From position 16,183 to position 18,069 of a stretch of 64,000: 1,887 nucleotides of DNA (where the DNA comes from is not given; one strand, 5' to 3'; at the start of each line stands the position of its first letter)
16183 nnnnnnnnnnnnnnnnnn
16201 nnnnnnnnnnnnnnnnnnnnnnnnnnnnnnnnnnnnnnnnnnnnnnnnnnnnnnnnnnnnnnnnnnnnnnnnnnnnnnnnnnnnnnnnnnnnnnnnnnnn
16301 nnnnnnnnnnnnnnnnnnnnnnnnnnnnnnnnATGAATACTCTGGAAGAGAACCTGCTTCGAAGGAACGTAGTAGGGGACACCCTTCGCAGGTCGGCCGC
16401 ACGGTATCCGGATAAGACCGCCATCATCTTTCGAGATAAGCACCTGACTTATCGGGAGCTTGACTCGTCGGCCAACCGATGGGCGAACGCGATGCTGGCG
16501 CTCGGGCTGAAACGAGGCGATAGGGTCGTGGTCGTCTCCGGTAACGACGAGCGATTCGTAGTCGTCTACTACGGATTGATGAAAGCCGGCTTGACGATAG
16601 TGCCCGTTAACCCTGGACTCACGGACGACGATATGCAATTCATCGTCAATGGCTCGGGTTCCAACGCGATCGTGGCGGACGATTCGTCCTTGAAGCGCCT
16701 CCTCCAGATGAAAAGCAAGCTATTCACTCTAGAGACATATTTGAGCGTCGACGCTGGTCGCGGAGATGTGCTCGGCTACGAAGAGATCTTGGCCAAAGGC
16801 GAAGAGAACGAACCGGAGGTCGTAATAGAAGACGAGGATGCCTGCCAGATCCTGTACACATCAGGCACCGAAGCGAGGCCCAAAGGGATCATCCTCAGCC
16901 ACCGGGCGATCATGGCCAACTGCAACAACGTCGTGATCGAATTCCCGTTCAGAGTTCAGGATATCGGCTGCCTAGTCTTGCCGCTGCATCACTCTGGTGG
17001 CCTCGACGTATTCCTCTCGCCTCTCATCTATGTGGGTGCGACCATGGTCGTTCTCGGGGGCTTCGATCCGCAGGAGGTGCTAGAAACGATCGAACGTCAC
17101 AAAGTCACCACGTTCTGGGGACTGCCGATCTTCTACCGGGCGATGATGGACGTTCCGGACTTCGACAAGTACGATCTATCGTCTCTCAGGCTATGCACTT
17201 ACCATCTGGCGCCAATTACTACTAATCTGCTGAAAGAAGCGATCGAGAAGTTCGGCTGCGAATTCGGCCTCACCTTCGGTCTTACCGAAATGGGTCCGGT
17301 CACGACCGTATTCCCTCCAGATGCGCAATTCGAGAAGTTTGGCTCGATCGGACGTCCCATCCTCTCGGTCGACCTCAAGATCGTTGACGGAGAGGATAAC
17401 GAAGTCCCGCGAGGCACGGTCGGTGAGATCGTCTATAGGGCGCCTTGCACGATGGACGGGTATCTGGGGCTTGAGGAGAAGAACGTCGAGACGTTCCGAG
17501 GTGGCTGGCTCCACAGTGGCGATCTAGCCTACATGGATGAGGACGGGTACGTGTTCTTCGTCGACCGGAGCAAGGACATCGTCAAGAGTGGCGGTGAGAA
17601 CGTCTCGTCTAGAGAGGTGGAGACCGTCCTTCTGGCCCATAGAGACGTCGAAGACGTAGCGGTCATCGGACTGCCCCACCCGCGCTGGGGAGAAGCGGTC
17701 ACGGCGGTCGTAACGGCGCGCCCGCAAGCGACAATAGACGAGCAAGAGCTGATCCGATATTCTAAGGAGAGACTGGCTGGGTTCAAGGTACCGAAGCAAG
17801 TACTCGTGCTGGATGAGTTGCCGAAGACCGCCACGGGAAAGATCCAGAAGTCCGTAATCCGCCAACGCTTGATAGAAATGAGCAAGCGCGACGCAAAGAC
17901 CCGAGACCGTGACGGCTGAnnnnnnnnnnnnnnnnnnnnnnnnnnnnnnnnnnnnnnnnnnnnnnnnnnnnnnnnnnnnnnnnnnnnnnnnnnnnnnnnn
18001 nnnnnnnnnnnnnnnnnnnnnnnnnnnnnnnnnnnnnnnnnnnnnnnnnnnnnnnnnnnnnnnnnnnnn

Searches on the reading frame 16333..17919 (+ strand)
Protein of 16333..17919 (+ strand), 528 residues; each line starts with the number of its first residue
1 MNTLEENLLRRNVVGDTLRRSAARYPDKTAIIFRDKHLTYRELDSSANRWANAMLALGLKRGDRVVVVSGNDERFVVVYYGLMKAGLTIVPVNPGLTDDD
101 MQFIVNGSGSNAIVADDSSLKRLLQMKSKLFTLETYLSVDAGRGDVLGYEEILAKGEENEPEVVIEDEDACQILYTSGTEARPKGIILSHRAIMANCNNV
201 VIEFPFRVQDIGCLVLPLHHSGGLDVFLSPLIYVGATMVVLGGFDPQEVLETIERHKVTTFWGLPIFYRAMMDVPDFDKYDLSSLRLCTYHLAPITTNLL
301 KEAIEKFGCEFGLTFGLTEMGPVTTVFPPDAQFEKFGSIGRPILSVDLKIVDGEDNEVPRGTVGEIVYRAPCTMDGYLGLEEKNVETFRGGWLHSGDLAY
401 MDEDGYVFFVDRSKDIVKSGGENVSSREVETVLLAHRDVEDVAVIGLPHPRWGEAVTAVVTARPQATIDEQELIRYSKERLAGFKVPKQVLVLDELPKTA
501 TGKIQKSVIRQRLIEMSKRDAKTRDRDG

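Call 56: search_protein_families(library=pfam, proteins=[window:16333-17919:+], max_evalue=0.00001)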
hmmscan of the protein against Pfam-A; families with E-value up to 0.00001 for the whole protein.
window:16333-17919:+ (528 aa): 2 families
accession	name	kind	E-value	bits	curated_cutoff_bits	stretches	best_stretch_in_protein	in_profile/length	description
PF00501.34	AMP-binding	-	5.7e-89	299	29.9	1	18-378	1-384/384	AMP-binding enzyme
PF13193.12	AMP-binding_C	-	7e-20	72.2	24.5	1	428-503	1-76/76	AMP-binding enzyme C-terminal domain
